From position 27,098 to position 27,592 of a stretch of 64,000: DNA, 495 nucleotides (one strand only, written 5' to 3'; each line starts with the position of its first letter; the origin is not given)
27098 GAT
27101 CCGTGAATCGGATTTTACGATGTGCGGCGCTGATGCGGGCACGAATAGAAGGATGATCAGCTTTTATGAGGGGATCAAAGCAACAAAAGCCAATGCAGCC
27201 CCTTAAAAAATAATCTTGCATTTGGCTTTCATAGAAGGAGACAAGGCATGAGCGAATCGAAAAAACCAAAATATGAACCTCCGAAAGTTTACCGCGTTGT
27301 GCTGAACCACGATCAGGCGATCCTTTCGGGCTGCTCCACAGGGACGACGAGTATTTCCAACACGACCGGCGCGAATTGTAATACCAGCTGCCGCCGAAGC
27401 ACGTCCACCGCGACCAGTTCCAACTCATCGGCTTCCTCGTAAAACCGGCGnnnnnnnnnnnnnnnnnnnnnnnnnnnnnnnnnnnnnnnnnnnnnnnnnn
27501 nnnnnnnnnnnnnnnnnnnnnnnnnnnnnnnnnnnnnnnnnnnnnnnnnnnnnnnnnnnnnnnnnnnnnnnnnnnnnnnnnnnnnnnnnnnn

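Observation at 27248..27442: Precursor-like peptide: leader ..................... and core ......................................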

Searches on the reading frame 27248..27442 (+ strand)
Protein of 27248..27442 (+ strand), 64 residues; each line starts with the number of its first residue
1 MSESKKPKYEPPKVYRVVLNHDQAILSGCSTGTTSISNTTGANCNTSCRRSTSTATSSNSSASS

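Call 3: search_protein_families(library=ncbifam, proteins=[window:27248-27442:+], max_evalue=1)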
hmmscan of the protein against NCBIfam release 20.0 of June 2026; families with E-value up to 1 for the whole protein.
window:27248-27442:+ (64 aa): 1 family
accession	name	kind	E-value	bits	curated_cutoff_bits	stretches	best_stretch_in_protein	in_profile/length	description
NF000670.0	PRK00033.1-3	equivalog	0.26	11.4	143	1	3-23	16-36/106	ATP-dependent Clp protease adapter ClpS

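Call 4: search_protein_families(library=pfam, proteins=[window:27248-27442:+], max_evalue=1)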
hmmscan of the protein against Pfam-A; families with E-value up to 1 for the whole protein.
window:27248-27442:+ (64 aa): 1 family
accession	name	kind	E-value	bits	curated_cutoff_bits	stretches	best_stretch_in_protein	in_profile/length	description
PF14406.12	Bacteroid_pep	-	0.6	10.9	25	1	17-44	17-46/52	Ribosomally synthesized peptide in Bacteroidetes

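Call 5: find_homologous_proteins(query=window:27248-27442:+, max_evalue=10)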
Query window:27248-27442:+ (64 aa): 7 proteins with E <= 10 among 7 candidates.
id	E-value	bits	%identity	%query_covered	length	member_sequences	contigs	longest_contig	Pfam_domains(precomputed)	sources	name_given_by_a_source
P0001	2.4e-32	126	100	100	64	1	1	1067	-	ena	-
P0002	1.8e-17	80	76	61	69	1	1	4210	-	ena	-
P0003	2.8e-15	73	66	100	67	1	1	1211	-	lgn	-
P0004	3.5e-15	72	65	94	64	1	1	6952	-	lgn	-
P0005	4.0e-15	72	55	98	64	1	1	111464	-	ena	-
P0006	4.2e-14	69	67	95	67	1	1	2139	-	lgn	-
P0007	3.5e-12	63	57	97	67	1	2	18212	-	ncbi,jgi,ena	-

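Call 9: find_encoding_contigs(protein=P0005, flank=8000, max_places=3)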
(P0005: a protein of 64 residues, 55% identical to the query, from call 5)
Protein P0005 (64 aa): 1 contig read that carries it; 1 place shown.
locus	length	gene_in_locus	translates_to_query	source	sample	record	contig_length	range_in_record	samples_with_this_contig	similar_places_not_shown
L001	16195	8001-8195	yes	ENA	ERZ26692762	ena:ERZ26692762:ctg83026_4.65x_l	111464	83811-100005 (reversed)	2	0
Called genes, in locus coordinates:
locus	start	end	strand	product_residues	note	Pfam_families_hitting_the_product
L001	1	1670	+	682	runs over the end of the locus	-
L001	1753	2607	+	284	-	PF13640:2OG-FeII_Oxy_3, PF13661:2OG-FeII_Oxy_4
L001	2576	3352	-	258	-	-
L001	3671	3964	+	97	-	PF05402:PqqD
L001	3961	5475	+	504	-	PF07719:TPR_2 (faint), PF13174:TPR_6 (faint), PF13176:TPR_7 (faint), PF13181:TPR_8 (faint), PF13424:TPR_12 (weak), PF13432:TPR_16 (weak), PF12895:ANAPC3 (weak), PF00515:TPR_1 (weak), +7 more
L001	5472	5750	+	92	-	PF05402:PqqD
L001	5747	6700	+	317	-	PF04055:Radical_SAM, PF13353:Fer4_12 (faint)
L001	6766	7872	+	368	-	PF04055:Radical_SAM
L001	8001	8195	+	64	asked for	-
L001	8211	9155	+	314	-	PF27840:ScmC (weak)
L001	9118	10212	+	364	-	PF04055:Radical_SAM, PF13353:Fer4_12 (weak)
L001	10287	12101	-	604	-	PF02310:B12-binding (weak), PF04055:Radical_SAM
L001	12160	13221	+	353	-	-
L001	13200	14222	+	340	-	PF14907:NTP_transf_5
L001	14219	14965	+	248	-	PF00005:ABC_tran, PF13304:AAA_21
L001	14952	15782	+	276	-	PF01061:ABC2_membrane, PF12698:ABC2_membrane_3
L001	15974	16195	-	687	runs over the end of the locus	PF17764:PriA_3primeBD, PF00270:DEAD, PF04851:ResIII, PF00271:Helicase_C, PF18319:Zn_ribbon_PriA, PF18074:PriA_C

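Call 10: find_encoding_contigs(protein=P0007, flank=8000, max_places=3)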
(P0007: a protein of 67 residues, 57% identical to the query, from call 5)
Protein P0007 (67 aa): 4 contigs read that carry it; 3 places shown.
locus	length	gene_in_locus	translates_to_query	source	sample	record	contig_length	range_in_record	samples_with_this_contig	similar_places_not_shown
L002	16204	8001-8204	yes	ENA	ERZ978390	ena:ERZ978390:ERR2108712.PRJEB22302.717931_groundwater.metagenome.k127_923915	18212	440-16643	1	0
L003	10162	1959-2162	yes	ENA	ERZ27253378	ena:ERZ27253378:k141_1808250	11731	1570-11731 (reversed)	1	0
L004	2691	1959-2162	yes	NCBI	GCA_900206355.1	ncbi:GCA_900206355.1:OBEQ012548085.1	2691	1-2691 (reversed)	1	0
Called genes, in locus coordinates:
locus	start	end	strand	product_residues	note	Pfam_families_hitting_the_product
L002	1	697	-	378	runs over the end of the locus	?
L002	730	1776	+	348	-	PF13472:Lipase_GDSL_2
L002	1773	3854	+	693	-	-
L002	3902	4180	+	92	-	PF05402:PqqD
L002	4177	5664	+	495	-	PF12895:ANAPC3 (faint), PF13371:TPR_9 (faint), PF00515:TPR_1 (faint), PF07719:TPR_2 (faint), PF13181:TPR_8 (faint), PF13424:TPR_12 (faint), PF13432:TPR_16 (weak), PF14559:TPR_19 (weak), +2 more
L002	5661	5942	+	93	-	PF05402:PqqD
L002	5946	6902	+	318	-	PF04055:Radical_SAM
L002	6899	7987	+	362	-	PF04055:Radical_SAM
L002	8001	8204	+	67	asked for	-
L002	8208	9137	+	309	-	PF27840:ScmC (weak)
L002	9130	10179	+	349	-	PF04055:Radical_SAM, PF13353:Fer4_12 (weak)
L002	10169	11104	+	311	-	PF01073:3Beta_HSD (weak), PF01370:Epimerase, PF04321:RmlD_sub_bind, PF16363:GDP_Man_Dehyd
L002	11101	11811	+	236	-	PF00483:NTP_transferase, PF12804:NTP_transf_3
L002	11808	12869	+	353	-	PF00288:GHMP_kinases_N, PF08544:GHMP_kinases_C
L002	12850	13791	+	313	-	PF01370:Epimerase, PF16363:GDP_Man_Dehyd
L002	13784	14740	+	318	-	PF00676:E1_dh, PF13292:DXP_synthase_N (weak)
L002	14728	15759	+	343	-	PF02779:Transket_pyr, PF02780:Transketolase_C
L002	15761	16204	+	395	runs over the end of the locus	PF01041:DegT_DnrJ_EryC1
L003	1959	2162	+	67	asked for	-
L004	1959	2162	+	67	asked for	-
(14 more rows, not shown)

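Call 42: find_homologous_proteins(query=A3, max_evalue=0.001)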
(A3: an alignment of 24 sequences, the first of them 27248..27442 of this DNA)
Query A3 (24 sequences) (64 aa, profile of the alignment): 872 proteins with E <= 0.001 among 1256 candidates; the best 120 are listed.
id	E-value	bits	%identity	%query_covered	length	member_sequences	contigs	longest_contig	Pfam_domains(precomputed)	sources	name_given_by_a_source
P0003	2.0e-24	103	66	100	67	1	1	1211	-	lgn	-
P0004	2.8e-24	103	65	94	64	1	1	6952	-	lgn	-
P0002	5.4e-24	102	76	61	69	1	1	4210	-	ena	-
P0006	1.8e-23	100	67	95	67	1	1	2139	-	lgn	-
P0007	1.1e-21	95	57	97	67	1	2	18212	-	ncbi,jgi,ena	-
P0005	2.7e-20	90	55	98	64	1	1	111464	-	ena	-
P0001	1.4e-19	88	100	100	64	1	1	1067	-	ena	-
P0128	4.3e-17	80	42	80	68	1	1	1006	-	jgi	-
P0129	8.8e-17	79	64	78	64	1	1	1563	-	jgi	jgi:hypothetical protein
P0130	2.8e-16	77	43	66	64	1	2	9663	-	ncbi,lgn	-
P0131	3.3e-16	77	32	100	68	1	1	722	-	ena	-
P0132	3.9e-16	77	44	94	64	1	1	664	-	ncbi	-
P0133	5.1e-16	76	37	95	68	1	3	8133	-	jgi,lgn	jgi:hypothetical protein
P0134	5.3e-16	76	-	-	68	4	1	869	-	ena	-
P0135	1.2e-15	75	50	50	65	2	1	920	-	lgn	-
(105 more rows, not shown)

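Call 51: search_protein_families(library=ncbifam, proteins=[L002:3902-4180:+, L002:4177-5664:+, L002:5661-5942:+, L002:5946-6902:+, L002:6899-7987:+, L002:8208-9137:+, L002:9130-10179:+], max_evalue=0.00001)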
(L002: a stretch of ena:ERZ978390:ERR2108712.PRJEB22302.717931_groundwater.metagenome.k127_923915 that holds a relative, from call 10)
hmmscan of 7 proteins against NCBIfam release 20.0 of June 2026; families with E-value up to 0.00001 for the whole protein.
L002:3902-4180:+ (92 aa): 2 families
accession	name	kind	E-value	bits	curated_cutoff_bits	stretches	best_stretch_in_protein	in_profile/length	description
NF033536.1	lasso_PqqD_Bac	exception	2.9e-07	30.6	80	1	8-88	11-86/88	lasso peptide biosynthesis PqqD family chaperone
TIGR04302.1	geo_PqqD_fam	equivalog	1.7e-06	28.4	100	1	35-84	48-96/102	GeoRSP system PqqD family peptide chaperone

L002:4177-5664:+ (495 aa): 8 families
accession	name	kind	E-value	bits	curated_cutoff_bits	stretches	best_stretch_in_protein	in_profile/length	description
TIGR02917.1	PEP_TPR_lipo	equivalog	9.6e-13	46.9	312.2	1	294-484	265-455/899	XrtA/PEP-CTERM system TPR-repeat protein PrsT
NF052474.1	pept_arginase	exception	7.7e-10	38.7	350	0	15-183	3-164/287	peptide arginase, FlmR/OhkR family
TIGR02552.1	LcrH_SycD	equivalog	2.1e-09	37.2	104.8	0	391-484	17-110/136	SycD/LcrH family type III secretion system chaperone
NF040959.1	MamA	equivalog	3.1e-09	36.6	200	1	383-484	62-163/204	magnetosome protein MamA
NF033920.0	C39_PA2778_fam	equivalog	1.2e-06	28.1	150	0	367-453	165-251/255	PA2778 family cysteine peptidase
NF033762.1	social_mot_Tgl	equivalog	3.6e-06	26.5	225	0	301-380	147-226/252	social motility TPR repeat lipoprotein Tgl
TIGR00990.1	3a0801s09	subfamily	5.7e-06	25.2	757.25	0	364-453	371-460/615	mitochondrial import receptor subunit TOM70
NF052415.1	T3SS_chap_SctY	equivalog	7e-06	26.5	70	0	394-479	8-96/106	type III secretion apparatus assembly chaperone SctY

L002:5661-5942:+ (93 aa): 7 families
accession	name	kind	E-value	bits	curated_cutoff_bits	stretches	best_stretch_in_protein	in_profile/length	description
TIGR03859.1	PQQ_PqqD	equivalog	3.8e-12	45.9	46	1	31-87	25-80/81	pyrroloquinoline quinone biosynthesis peptide chaperone PqqD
TIGR04248.1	SCM_PqqD_rel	equivalog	5e-12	45.9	100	1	17-84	11-78/84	SynChlorMet cassette protein ScmD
NF033536.1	lasso_PqqD_Bac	exception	6.9e-12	45.4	80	1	17-87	16-86/88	lasso peptide biosynthesis PqqD family chaperone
NF002535.0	PRK02079.1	equivalog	1.7e-08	34.1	101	1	34-81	37-83/92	pyrroloquinoline quinone biosynthesis peptide chaperone PqqD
NF033530.1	lasso_PqqD_Strm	exception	7.8e-07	29.2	70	1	17-86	8-77/78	lasso peptide biosynthesis PqqD family chaperone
TIGR04302.1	geo_PqqD_fam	equivalog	1.7e-06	28.4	100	1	30-86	44-99/102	GeoRSP system PqqD family peptide chaperone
NF050069.2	PqqD_rel_WgkC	exception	4.6e-06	26.5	110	1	20-82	19-81/103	PqqD family peptide maturation chaperone WgkC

L002:5946-6902:+ (318 aa): 45 families (the best 25 are shown)
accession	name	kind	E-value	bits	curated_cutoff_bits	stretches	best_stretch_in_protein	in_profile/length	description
TIGR04051.1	rSAM_NirJ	equivalog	3.8e-26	91.9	515.45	1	33-194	6-164/354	heme d1 biosynthesis radical SAM protein NirJ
TIGR04545.1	rSAM_ahbD_hemeb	equivalog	1.5e-25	90.4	500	1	33-196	4-165/339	heme b synthase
TIGR04546.1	rSAM_ahbC_deAc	equivalog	4e-25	88.4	650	1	25-202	36-209/390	12,18-didecarboxysiroheme deacetylase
TIGR04250.1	SCM_rSAM_ScmE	equivalog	6.3e-25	87.8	400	1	34-186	8-158/358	SynChlorMet cassette radical SAM/SPASM protein ScmE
TIGR04055.1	rSAM_NirJ2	equivalog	2.9e-22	79.6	500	1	33-192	4-160/326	putative heme d1 biosynthesis radical SAM protein NirJ2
TIGR04054.1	rSAM_NirJ1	equivalog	3.7e-22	78.5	650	1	32-200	39-204/387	putative heme d1 biosynthesis radical SAM protein NirJ1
TIGR02668.1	moaA_archaeal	equivalog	1.5e-21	76.6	325.25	1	34-195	15-175/303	GTP 3',8-cyclase MoaA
TIGR04053.2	TIGR04053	equivalog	1.7e-21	76.9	395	1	27-200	6-180/366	TIGR04053 family radical SAM/SPASM domain-containing protein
TIGR02109.1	PQQ_syn_pqqE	equivalog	4.7e-21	75.1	381.35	1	28-177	6-153/358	pyrroloquinoline quinone biosynthesis protein PqqE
TIGR04347.1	pseudo_SAM_Halo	equivalog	2e-20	73.4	525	1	32-188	41-194/390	TIGR04347 family pseudo-SAM/SPASM protein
TIGR02666.1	moaA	equivalog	7.5e-20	71.2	284.05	1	35-246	16-232/336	GTP 3',8-cyclase MoaA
NF001199.0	PRK00164.2-1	equivalog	2.1e-19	69.8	231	1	34-186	17-168/308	GTP 3',8-cyclase MoaA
NF045574.1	sacti_mat_StsB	exception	9.9e-19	67.5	625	1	33-221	100-283/466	StsB family radical SAM/SPASM domain sactipeptide maturase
TIGR04133.1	rSAM_w_lipo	hypoth_equivalog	1.8e-18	66.6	425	1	33-205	28-201/350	TIGR04133 family radical SAM/SPASM protein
TIGR03962.1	mycofact_rSAM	equivalog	4.1e-18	65.7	265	1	16-169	3-148/339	mycofactocin radical SAM maturase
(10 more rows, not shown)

L002:6899-7987:+ (362 aa): 52 families (the best 25 are shown)
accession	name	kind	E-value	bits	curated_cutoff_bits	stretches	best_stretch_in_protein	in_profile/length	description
TIGR03962.1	mycofact_rSAM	equivalog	1.5e-29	103.2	265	1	35-331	15-313/339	mycofactocin radical SAM maturase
NF045574.1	sacti_mat_StsB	exception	8.2e-27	94.1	625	1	24-231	88-289/466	StsB family radical SAM/SPASM domain sactipeptide maturase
TIGR04545.1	rSAM_ahbD_hemeb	equivalog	1.6e-26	93.5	500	1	35-202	3-168/339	heme b synthase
TIGR04055.1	rSAM_NirJ2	equivalog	1.5e-24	87.1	500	1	38-200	6-165/326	putative heme d1 biosynthesis radical SAM protein NirJ2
TIGR04051.1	rSAM_NirJ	equivalog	1.1e-23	83.8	515.45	1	37-198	7-165/354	heme d1 biosynthesis radical SAM protein NirJ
TIGR04054.1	rSAM_NirJ1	equivalog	2.6e-23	82.3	650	1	10-197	15-198/387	putative heme d1 biosynthesis radical SAM protein NirJ1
TIGR04250.1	SCM_rSAM_ScmE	equivalog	3.7e-23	82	400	1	34-197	5-163/358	SynChlorMet cassette radical SAM/SPASM protein ScmE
TIGR04053.2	TIGR04053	equivalog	5.3e-23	81.9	395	1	28-203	5-180/366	TIGR04053 family radical SAM/SPASM domain-containing protein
TIGR04546.1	rSAM_ahbC_deAc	equivalog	2.3e-22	79.3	650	1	9-193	14-197/390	12,18-didecarboxysiroheme deacetylase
TIGR04251.1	SCM_rSAM_ScmF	equivalog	6.1e-22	78.5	400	1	34-232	6-206/353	SynChlorMet cassette radical SAM/SPASM protein ScmF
NF050035.1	rSAM_WgK_link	exception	1e-20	74.1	650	1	33-193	10-165/367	radical SAM/SPASM peptide maturase WgkB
TIGR02668.1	moaA_archaeal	equivalog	9.9e-20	70.7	325.25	1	29-200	7-178/303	GTP 3',8-cyclase MoaA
TIGR02109.1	PQQ_syn_pqqE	equivalog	4.2e-19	68.7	381.35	1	33-198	8-171/358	pyrroloquinoline quinone biosynthesis protein PqqE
TIGR04133.1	rSAM_w_lipo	hypoth_equivalog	2e-18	66.5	425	1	20-341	12-340/350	TIGR04133 family radical SAM/SPASM protein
NF001199.0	PRK00164.2-1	equivalog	1.1e-17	64.2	231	1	28-199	8-178/308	GTP 3',8-cyclase MoaA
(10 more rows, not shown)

L002:8208-9137:+ (309 aa): 0 families

L002:9130-10179:+ (349 aa): 44 families (the best 25 are shown)
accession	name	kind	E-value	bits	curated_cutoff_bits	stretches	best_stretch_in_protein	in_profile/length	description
TIGR04545.1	rSAM_ahbD_hemeb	equivalog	8.5e-32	110.9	500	1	29-179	4-155/339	heme b synthase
TIGR03962.1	mycofact_rSAM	equivalog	2.7e-28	99.1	265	1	24-164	11-150/339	mycofactocin radical SAM maturase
TIGR04051.1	rSAM_NirJ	equivalog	4.9e-27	94.8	515.45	1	33-179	10-156/354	heme d1 biosynthesis radical SAM protein NirJ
NF045574.1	sacti_mat_StsB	exception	1.6e-26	93.1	625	1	30-160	101-230/466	StsB family radical SAM/SPASM domain sactipeptide maturase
TIGR04053.2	TIGR04053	equivalog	9.1e-25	87.7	395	1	22-179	5-166/366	TIGR04053 family radical SAM/SPASM domain-containing protein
TIGR04055.1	rSAM_NirJ2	equivalog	2.3e-23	83.3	500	1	29-179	4-154/326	putative heme d1 biosynthesis radical SAM protein NirJ2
TIGR04546.1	rSAM_ahbC_deAc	equivalog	3.5e-23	82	650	1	29-178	43-192/390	12,18-didecarboxysiroheme deacetylase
TIGR02109.1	PQQ_syn_pqqE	equivalog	8.4e-23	80.9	381.35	1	23-169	5-152/358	pyrroloquinoline quinone biosynthesis protein PqqE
TIGR04403.1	rSAM_skfB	equivalog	4.6e-21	75.1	300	1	18-177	97-252/402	sporulation killing factor system radical SAM maturase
TIGR04054.1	rSAM_NirJ1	equivalog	5.4e-21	74.7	650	1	28-154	39-165/387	putative heme d1 biosynthesis radical SAM protein NirJ1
TIGR04347.1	pseudo_SAM_Halo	equivalog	1.6e-19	70.4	525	1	21-154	35-167/390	TIGR04347 family pseudo-SAM/SPASM protein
TIGR04250.1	SCM_rSAM_ScmE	equivalog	7.5e-18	64.6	400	1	28-178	6-157/358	SynChlorMet cassette radical SAM/SPASM protein ScmE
TIGR03913.1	rad_SAM_trio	equivalog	4.5e-17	61.6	591.75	1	20-161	14-154/477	GDL motif peptide-associated radical SAM/SPASM maturase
TIGR04303.1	GeoRSP_rSAM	equivalog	1.3e-16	61.1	400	1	29-162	9-140/325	GeoRSP system radical SAM/SPASM protein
TIGR04317.1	W_rSAM_matur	equivalog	2.2e-16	59.9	380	1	29-172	8-150/349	tungsten cofactor oxidoreductase radical SAM maturase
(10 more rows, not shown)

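Call 76: search_protein_families(library=pfam, proteins=[L002:1773-3854:+, L001:13200-14222:+, L002:4177-5664:+], max_evalue=0.01)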
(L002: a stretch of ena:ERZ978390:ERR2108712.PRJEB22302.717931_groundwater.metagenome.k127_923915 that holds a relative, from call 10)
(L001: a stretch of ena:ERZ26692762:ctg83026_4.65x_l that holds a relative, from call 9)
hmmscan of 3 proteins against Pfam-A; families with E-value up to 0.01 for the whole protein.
L002:1773-3854:+ (693 aa): 0 families

L001:13200-14222:+ (340 aa): 1 family
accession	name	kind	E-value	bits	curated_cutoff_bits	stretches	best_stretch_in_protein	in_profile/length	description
PF14907.12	NTP_transf_5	-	5.4e-32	111.8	31.2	1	16-262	4-247/249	Uncharacterised nucleotidyltransferase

L002:4177-5664:+ (495 aa): 14 families
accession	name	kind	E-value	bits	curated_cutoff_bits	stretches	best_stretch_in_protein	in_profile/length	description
PF07719.23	TPR_2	-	3.1e-17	61.6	27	1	394-424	3-33/34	Tetratricopeptide repeat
PF14559.12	TPR_19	-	9.3e-13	48.7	25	1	403-453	2-52/68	Tetratricopeptide repeat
PF12895.13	ANAPC3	-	3.4e-09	37.3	27.2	1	407-477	4-73/82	Anaphase-promoting complex, cyclosome, subunit 3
PF13428.12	TPR_14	-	1.5e-08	34.9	23.5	0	396-434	5-43/44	Tetratricopeptide repeat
PF13432.12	TPR_16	-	1.1e-07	32.6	32.7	1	399-456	4-61/65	Tetratricopeptide repeat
PF00515.34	TPR_1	-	7.3e-07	29.2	27.8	0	395-424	4-33/34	Tetratricopeptide repeat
PF13424.12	TPR_12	-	7.4e-07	29.7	30.1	1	394-453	12-72/77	Tetratricopeptide repeat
PF13181.12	TPR_8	-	2.1e-06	27.9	25.7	0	462-483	3-24/34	Tetratricopeptide repeat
PF13371.12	TPR_9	-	2.7e-05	24.5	35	0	333-379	4-50/73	Tetratricopeptide repeat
PF13176.12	TPR_7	-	0.00021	21.6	27.9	0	395-423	2-30/36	Tetratricopeptide repeat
PF24575.1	TPR_Slam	-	0.00031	21.6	35.2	0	399-448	54-103/104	Surface lipoprotein assembly modifier, N-terminal TPR repeats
PF13414.12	TPR_11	-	0.0017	18.5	26.8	0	300-338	4-42/42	TPR repeat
PF23914.1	TPR_CcmH_CycH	-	0.002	18.4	42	0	299-356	96-153/158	Cytochrome c-type biogenesis protein H TPR domain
PF13174.12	TPR_6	-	0.0046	18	26.3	0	432-452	6-26/33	Tetratricopeptide repeat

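Call 86: search_protein_representatives(alignment_id=A1)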
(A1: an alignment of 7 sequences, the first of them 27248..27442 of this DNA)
Query: 7 sequences, 67 profile positions. Proteins with E-value up to 0.001 (for the whole library): 156; up to 1e-10: 18; up to 1e-30: 0. The best 150 are listed.
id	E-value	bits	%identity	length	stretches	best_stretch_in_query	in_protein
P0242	2.9e-18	82.0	-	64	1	4-67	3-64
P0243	6.3e-14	68.1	-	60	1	7-67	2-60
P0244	8.8e-14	67.6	-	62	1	5-64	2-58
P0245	1.3e-13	67.1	-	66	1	7-67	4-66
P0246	1.9e-13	66.5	-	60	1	7-65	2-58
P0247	1.5e-12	63.7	-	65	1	6-64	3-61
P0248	1.5e-12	63.6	-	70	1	3-58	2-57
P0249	1.6e-12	63.6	-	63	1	6-67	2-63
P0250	2.3e-12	63.0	-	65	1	1-65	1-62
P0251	2.6e-12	62.9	-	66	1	5-67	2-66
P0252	2.8e-12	62.8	-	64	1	5-65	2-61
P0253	3.6e-12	62.4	-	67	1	1-66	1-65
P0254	4.5e-12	62.1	-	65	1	6-66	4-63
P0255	6.3e-12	61.6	-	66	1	5-65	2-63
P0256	9.4e-12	61.1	-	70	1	1-67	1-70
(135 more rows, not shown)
